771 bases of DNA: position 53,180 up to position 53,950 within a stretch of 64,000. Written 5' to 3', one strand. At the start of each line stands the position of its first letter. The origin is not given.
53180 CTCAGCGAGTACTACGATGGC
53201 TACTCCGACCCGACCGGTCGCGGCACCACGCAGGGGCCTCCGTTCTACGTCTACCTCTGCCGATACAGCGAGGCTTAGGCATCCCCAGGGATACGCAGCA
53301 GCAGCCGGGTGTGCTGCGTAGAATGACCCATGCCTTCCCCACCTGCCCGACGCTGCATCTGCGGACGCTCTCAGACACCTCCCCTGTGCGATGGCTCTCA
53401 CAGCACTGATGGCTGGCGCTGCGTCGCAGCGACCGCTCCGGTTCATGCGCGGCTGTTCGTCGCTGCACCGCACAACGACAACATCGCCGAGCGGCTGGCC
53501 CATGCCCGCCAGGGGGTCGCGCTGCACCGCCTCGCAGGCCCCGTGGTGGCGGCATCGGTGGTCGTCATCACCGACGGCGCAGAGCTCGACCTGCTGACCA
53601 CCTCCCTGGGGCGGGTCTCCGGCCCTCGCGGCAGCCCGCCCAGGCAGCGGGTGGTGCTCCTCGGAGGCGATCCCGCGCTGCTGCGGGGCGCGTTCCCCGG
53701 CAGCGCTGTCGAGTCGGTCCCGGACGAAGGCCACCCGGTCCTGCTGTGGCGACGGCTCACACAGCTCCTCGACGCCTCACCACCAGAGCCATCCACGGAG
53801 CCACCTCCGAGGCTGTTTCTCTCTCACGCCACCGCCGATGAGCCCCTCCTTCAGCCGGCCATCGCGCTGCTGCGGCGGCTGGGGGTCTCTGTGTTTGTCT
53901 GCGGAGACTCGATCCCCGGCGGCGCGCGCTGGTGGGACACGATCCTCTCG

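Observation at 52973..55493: Three-gene locus around a CDGSH(2Fe-2S)-TIR fusion: candidate undescribed redox-gated TIR signalling or defence module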

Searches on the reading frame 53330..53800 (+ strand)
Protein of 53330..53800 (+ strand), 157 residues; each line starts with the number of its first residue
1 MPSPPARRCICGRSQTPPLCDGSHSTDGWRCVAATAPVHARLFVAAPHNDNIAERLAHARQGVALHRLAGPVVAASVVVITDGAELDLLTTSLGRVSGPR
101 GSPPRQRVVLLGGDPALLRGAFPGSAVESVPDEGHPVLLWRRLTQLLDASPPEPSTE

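Call 32: search_protein_representatives(alignment_id=A2)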
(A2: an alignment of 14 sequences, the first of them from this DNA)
Query: 14 sequences, 149 profile positions. Proteins with E-value up to 0.001 (for the whole library): 733; up to 1e-10: 98; up to 1e-30: 23. The best 150 are listed.
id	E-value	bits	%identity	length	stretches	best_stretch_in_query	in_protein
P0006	1.9e-62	226.1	-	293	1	1-145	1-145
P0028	1.3e-39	151.9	-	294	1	2-143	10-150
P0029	3.7e-37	144.0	-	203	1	1-146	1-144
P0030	5.3e-37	143.5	-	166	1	2-144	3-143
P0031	1.9e-35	138.4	-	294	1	2-143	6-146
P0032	5.9e-35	136.8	-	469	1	2-140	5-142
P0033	1.1e-34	136.0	-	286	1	3-143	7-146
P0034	1.4e-34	135.6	-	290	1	3-144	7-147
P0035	2.0e-34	135.1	-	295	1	2-143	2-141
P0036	5.7e-34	133.6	-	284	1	1-146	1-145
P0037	1.9e-33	131.9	-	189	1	2-144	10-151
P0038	3.5e-33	131.0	-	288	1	3-139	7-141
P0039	8.5e-33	129.8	-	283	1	1-146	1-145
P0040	1.0e-32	129.6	-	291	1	3-140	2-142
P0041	1.2e-32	129.3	-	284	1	3-143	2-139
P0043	1.1e-31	126.3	-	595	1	3-146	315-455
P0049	7.7e-31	123.5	-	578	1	3-142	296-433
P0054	1.4e-29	119.4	-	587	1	3-145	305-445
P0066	1.2e-25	106.6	-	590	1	3-146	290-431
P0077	8.3e-23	97.4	-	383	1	3-143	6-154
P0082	3.7e-21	92.0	-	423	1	3-118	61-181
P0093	1.5e-17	80.3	-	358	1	5-123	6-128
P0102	7.8e-17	78.0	-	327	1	2-142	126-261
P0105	6.1e-16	75.1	-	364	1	2-112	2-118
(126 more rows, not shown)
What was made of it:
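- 53330..54211 (+): Gene B: 293-aa CDGSH-motif / alpha-beta domain / TIR protein. This is the actual finding. About 98 representatives (clusters at 50% identity) with E<=1e-10 to the N-terminal profile (call 32).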

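Call 33: search_protein_families(library=pfam, proteins=[P0032, P0043, P0049, P0054, P0066, P0077, P0082, P0093, P0102, P0105], max_evalue=0.01)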
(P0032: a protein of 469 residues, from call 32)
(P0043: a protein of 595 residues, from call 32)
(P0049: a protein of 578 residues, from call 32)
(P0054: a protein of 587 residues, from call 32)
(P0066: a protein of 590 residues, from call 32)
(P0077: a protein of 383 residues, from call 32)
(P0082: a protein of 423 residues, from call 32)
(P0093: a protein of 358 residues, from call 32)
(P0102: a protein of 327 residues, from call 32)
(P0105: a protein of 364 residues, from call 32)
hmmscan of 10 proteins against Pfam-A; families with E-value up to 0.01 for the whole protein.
P0032 (469 aa): 3 families
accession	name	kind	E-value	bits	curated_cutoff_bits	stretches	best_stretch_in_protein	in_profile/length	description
PF00211.25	Guanylate_cyc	-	8.1e-12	45.5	21.9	1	304-461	10-179/183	Adenylate and Guanylate cyclase catalytic domain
PF13676.11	TIR_2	-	1.5e-06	29.2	28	1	159-264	2-110/122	TIR domain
PF09360.15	zf-CDGSH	-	0.002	18.8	29.5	1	9-25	32-48/48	Iron-binding zinc finger CDGSH type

P0043 (595 aa): 5 families
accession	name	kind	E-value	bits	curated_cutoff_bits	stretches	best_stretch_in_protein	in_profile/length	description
PF00069.31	Pkinase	-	1.3e-44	153.1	31.7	1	12-286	4-253/263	Protein kinase domain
PF07714.23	PK_Tyr_Ser-Thr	-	1.4e-29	103.7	23.1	1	12-292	4-255/258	Protein tyrosine and serine/threonine kinase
PF13676.11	TIR_2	-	2.3e-11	44.7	28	1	467-571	2-109/122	TIR domain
PF09360.15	zf-CDGSH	-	1.5e-05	25.6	29.5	1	316-334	30-48/48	Iron-binding zinc finger CDGSH type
PF03109.22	ABC1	-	0.0032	17.1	22.9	1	69-181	130-220/244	ABC1 atypical kinase-like domain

P0049 (578 aa): 9 families
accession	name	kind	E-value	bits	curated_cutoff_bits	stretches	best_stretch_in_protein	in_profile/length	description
PF00069.31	Pkinase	-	4.2e-54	184.1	31.7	1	11-268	1-255/263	Protein kinase domain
PF07714.23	PK_Tyr_Ser-Thr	-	2.6e-38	132.2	23.1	1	13-266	3-250/258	Protein tyrosine and serine/threonine kinase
PF13676.11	TIR_2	-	8.9e-12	46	28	1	450-556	2-111/122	TIR domain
PF01636.29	APH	-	3e-07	30.9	23.2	1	109-155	149-197/239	Phosphotransferase enzyme family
PF14531.12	Kinase-like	-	3.8e-07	30.1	25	1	122-229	159-262/289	Kinase-like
PF09360.15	zf-CDGSH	-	9.7e-07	29.4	29.5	1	290-314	23-47/48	Iron-binding zinc finger CDGSH type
PF03109.22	ABC1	-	1e-06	28.5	22.9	1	83-157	142-216/244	ABC1 atypical kinase-like domain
PF01163.29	RIO1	-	0.00066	19.8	22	1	82-153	79-149/187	RIO domain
PF17667.7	Pkinase_fungal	-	0.0087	15.3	24.1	0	110-204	291-379/387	Fungal protein kinase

P0054 (587 aa): 7 families
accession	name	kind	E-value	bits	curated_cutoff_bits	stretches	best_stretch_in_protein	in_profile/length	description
PF00069.31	Pkinase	-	5e-52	177.3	31.7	1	10-269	2-253/263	Protein kinase domain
PF07714.23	PK_Tyr_Ser-Thr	-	3.3e-38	131.9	23.1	1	10-275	2-255/258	Protein tyrosine and serine/threonine kinase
PF13676.11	TIR_2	-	6.6e-11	43.2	28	1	459-564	2-110/122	TIR domain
PF03109.22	ABC1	-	1.5e-08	34.5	22.9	1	76-164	137-225/244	ABC1 atypical kinase-like domain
PF01636.29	APH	-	6.1e-08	33.1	23.2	2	120-155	163-199/239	Phosphotransferase enzyme family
PF09360.15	zf-CDGSH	-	4.5e-06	27.3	29.5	1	305-323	29-47/48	Iron-binding zinc finger CDGSH type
PF14531.12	Kinase-like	-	0.0026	17.5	25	1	109-226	148-256/289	Kinase-like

P0066 (590 aa): 8 families
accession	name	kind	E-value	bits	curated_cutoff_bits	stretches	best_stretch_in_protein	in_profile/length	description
PF00069.31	Pkinase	-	1.2e-52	179.4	31.7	1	12-267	1-253/263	Protein kinase domain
PF07714.23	PK_Tyr_Ser-Thr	-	3.4e-39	135.1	23.1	1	14-266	3-249/258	Protein tyrosine and serine/threonine kinase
PF13676.11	TIR_2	-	5.9e-10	40.1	28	1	444-548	2-109/122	TIR domain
PF01636.29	APH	-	5.9e-10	39.8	23.2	2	114-162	154-203/239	Phosphotransferase enzyme family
PF03109.22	ABC1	-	1e-07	31.8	22.9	1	65-157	125-215/244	ABC1 atypical kinase-like domain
PF09360.15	zf-CDGSH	-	5e-07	30.3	29.5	1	289-308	28-47/48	Iron-binding zinc finger CDGSH type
PF06293.20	Kdo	-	0.00057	19.8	21.3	1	56-146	57-155/207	Lipopolysaccharide kinase (Kdo/WaaP) family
PF12330.14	Haspin_kinase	-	0.0048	16.4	25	1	99-159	195-256/364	Haspin like kinase domain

P0077 (383 aa): 2 families
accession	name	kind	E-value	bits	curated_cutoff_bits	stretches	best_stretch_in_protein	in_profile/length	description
PF13676.11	TIR_2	-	3.9e-12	47.2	28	1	192-298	2-111/122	TIR domain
PF09360.15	zf-CDGSH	-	1e-05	26.1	29.5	1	9-24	32-47/48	Iron-binding zinc finger CDGSH type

P0082 (423 aa): 2 families
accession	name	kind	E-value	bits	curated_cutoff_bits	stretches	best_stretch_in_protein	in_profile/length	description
PF13676.11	TIR_2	-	2.4e-11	44.6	28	1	321-404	1-90/122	TIR domain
PF09360.15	zf-CDGSH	-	4.6e-06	27.2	29.5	1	61-80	29-48/48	Iron-binding zinc finger CDGSH type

P0093 (358 aa): 3 families
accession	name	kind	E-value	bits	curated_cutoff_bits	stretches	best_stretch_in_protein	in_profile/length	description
PF13676.11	TIR_2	-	5e-10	40.3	28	1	185-289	2-109/122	TIR domain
PF09360.15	zf-CDGSH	-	2.4e-07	31.4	29.5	1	5-22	30-47/48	Iron-binding zinc finger CDGSH type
PF05014.21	Nuc_deoxyrib_tr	-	0.0012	19.4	28.8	1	224-273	52-100/117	Nucleoside 2-deoxyribosyltransferase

P0102 (327 aa): 0 families

P0105 (364 aa): 2 families
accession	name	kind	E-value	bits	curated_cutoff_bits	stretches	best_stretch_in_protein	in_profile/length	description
PF13676.11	TIR_2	-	1.8e-10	41.8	28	1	175-279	1-108/122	TIR domain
PF09360.15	zf-CDGSH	-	3e-06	27.9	29.5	1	5-22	31-48/48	Iron-binding zinc finger CDGSH type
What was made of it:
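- On zf-CDGSH (PF09360) / CISD: A few relatives reach 30-31 bits (call 33).
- Kinase and cyclase fusions argue for signalling (call 33). Fusion to Pkinase (call 33).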

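Call 36: predict_structure(alignment_id=A2)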
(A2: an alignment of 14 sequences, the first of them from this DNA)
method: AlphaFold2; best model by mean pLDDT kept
length: 157 residues; sequences in the alignment: 14
mean_pLDDT: 85.1   pTM: 0.75
mean pLDDT of the five models: 85.1, 84.6, 83.2, 83.2, 82.5
residues with pLDDT >= 90: 112; 70-90: 10; 50-70: 23; < 50: 12
segments of 3 or more residues with pLDDT < 50: 2-8, 14-17
pLDDT, mean of each block of 10 residues (from residue 1): 50 50 56 79 97 97 97 97 96 96 95 93 94 94 95 74
secondary structure, 60 per line:
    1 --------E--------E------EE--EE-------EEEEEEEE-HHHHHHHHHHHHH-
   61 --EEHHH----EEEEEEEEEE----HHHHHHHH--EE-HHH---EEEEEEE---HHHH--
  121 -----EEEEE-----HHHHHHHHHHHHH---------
elements in order: E38-45 H47-59 E72-81 H86-93 E105-111 H115-118 E126-130 H136-148

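Call 38: fold_search(model_id=the predicted structure, library=pdb)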
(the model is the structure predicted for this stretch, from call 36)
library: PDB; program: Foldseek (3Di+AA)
matches with E <= 10: 746; with E <= 0.001: 0
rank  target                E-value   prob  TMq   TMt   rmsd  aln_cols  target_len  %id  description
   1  3dfz_B                8.7e-02  0.12  0.21  0.18  14.5       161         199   15  SirC, precorrin-2 dehydrogenase (released 2008-10-21)
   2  5c0q_B                1.1e-01  0.66  0.37  0.16   5.7       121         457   10  Crystal structure of Zn bound CbsA from Thermotoga neapolitana (released 2015-09-16)
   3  4cca                  1.1e-01  0.54  0.34  0.12   5.2       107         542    8  Structure of human Munc18-2 (released 2013-10-30)
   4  4lza_A                1.2e-01  0.51  0.33  0.31   5.1       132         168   12  Crystal structure of adenine phosphoribosyltransferase from Thermoanaerobacter pseudethanolicus ATCC 33223, NYSGRC Tar (released 2013-08-14)
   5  3c98_A                1.2e-01  0.44  0.33  0.12   5.6       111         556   14  Revised structure of the munc18a-syntaxin1 complex (released 2008-03-25)
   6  4lza_B                1.4e-01  0.54  0.35  0.33   5.5       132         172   14  Crystal structure of adenine phosphoribosyltransferase from Thermoanaerobacter pseudethanolicus ATCC 33223, NYSGRC Tar (released 2013-08-14)
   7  7oy1_A                1.4e-01  0.18  0.18  0.11   7.8        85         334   16  DnrK mutant RTCR (released 2022-07-13)
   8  4kic_A                1.4e-01  0.13  0.21  0.12  12.3       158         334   11  Crystal structure of methyltransferase from Streptomyces hygroscopicus complexed with S-adenosyl-L-methionine and phen (released 2014-05-07)
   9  7xsj_A                1.5e-01  0.47  0.35  0.13   5.3       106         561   13  The structure of the Mint1/Munc18-1/syntaxin-1 complex (released 2022-11-16)
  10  1vkr                  1.6e-01  0.23  0.25  0.35   6.6       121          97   15  STRUCTURE OF IIB DOMAIN OF THE MANNITOL-SPECIFIC PERMEASE ENZYME II (released 2004-09-21)
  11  3l4b_H                1.6e-01  0.15  0.23  0.19   9.3       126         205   13  Crystal Structure of an Octomeric Two-Subunit TrkA K+ Channel Ring Gating Assembly, TM1088A:TM1088B, from Thermotoga m (released 2010-02-16)
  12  1fvf_A                1.7e-01  0.47  0.34  0.13   5.2       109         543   12  CRYSTAL STRUCTURE ANALYSIS OF NEURONAL SEC1 FROM THE SQUID L. PEALEI (released 2001-01-31)
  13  8fo9_B                1.7e-01  0.33  0.25  0.24   6.5        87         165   15  Cryo-EM structure of Rab29-LRRK2 complex in the LRRK2 tetramer state (released 2024-01-03)
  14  9n7b_SI               2.0e-01  0.28  0.31  0.11   8.1       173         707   11  SSU processome maturation and disassembly, State O (released 2025-10-29)
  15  1vch_B                2.4e-01  0.23  0.27  0.26   6.7       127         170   16  Crystal Structure of a Phosphoribosyltransferase-related protein from Thermus thermophilus (released 2005-03-22)
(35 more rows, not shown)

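Call 40: search_solved_structures(query=A2, max_evalue=1, show_alignments=3)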
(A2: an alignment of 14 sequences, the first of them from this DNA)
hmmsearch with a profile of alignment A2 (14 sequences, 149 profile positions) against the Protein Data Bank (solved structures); distinct sequences matched with E-value up to 1: 28.
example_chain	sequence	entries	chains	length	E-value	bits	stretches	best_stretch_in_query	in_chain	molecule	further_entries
3tbn_A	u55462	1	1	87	1.9e-07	34.5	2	4-25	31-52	Putative uncharacterized protein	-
6avj_A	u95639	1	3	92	4.8e-06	30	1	3-20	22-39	CDGSH iron-sulfur domain-containing protein 3, mitochondrial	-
4f2c_A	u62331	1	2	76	0.0021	21.4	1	5-23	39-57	CDGSH iron-sulfur domain-containing protein 1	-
4ezf_A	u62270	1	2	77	0.0022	21.3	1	5-23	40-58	CDGSH iron-sulfur domain-containing protein 1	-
4f28_A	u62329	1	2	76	0.0023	21.3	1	5-23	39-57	CDGSH iron-sulfur domain-containing protein 1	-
2qh7_A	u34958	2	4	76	0.0023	21.2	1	5-23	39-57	Zinc finger CDGSH-type domain 1 | CDGSH iron-sulfur domain-containing protein 1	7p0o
6de9_A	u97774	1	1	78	0.0024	21.2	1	5-23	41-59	CDGSH iron-sulfur domain-containing protein 1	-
4f1e_A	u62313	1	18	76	0.0024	21.2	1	5-23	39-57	CDGSH iron-sulfur domain-containing protein 1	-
2r13_A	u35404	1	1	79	0.0024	21.2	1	5-23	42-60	Zinc finger CDGSH domain-containing protein 1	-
2qd0_A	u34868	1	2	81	0.0025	21.1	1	5-23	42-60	Zinc finger CDGSH domain-containing protein 1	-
3ew0_A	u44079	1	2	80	0.0025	21.1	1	5-23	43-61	CDGSH iron sulfur domain-containing protein 1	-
3ree_A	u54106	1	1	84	0.0028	21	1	5-23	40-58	CDGSH iron-sulfur domain-containing protein 1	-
3tbm_A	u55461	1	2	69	0.0028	21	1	5-23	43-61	Putative uncharacterized protein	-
3s2q_A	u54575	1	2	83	0.0055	20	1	6-23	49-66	AT5g51720/MIO24_14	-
4oo7_A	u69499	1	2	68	0.0084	19.4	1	4-23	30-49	CDGSH iron-sulfur domain-containing protein 2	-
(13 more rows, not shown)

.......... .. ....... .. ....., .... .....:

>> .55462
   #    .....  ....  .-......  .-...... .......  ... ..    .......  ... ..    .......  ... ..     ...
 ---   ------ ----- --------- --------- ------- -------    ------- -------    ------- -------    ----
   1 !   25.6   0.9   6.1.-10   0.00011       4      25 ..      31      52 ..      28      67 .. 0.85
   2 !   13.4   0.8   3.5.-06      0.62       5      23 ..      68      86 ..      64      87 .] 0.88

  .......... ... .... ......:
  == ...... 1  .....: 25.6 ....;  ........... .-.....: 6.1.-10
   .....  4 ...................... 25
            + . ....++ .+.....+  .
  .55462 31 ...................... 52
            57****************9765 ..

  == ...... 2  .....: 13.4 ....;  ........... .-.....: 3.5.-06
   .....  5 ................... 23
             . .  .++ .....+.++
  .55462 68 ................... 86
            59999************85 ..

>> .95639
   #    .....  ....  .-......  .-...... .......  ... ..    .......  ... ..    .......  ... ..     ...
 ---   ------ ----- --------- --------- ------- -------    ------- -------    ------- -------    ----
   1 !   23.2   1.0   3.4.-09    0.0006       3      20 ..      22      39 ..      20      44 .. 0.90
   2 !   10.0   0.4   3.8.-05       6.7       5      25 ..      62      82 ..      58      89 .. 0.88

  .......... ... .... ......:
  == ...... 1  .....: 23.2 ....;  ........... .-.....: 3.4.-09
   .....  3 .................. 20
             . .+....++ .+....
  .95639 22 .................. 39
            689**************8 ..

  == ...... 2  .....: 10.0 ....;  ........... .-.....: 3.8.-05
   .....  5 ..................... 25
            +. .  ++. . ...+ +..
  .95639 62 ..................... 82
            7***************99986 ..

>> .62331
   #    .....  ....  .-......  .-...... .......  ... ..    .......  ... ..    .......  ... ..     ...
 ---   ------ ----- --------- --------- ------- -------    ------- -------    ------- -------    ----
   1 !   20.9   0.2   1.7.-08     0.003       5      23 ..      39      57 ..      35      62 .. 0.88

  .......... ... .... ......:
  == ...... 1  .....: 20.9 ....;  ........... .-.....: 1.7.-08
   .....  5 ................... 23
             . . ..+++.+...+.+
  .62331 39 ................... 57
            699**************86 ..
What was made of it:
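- On zf-CDGSH (PF09360) / CISD: Aligned to 3tbn, 6avj and mitoNEET (call 40).
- Closest known: CDGSH iron-sulfur domain proteins. Same: The full C-x-C-x2-(S/T)-x3-P-x-C-D-G-(S/A/T)-H signature, aligned to solved 2Fe-2S loops (call 40).
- The motif matches 2Fe-2S CDGSH loops residue for residue (call 40).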
